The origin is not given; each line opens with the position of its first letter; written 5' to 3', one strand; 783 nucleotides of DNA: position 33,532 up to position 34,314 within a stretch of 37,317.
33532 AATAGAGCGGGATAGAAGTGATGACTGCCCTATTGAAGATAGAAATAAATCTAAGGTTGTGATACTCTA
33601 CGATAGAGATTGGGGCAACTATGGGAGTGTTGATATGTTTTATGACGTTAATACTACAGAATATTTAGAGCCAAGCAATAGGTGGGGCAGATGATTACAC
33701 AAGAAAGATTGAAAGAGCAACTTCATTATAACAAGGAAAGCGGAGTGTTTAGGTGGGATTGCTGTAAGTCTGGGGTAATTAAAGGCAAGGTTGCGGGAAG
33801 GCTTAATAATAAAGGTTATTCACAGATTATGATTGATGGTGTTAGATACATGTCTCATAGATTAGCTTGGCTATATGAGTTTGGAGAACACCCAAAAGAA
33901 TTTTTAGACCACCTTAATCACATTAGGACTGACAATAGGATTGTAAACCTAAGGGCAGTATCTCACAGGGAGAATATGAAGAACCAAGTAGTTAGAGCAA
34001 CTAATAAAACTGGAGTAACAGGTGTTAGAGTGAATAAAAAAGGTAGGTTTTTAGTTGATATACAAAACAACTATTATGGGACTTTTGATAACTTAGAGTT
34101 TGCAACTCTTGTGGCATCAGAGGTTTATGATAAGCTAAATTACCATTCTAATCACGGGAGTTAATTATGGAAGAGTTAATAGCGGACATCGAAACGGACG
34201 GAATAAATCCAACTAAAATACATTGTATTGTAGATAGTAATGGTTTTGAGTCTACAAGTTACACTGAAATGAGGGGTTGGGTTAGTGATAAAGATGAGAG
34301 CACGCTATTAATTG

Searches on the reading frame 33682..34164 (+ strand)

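Call 71: search_protein_families(library=pfam, proteins=[window:33682-34164:+], max_evalue=0.001)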
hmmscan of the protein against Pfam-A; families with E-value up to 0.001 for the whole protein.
window:33682-34164:+ (160 aa): 1 family
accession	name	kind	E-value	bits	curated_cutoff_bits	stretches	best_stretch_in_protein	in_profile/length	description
PF13392.12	HNH_3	-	1.8e-14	53.5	24.8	1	57-99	2-45/46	HNH endonuclease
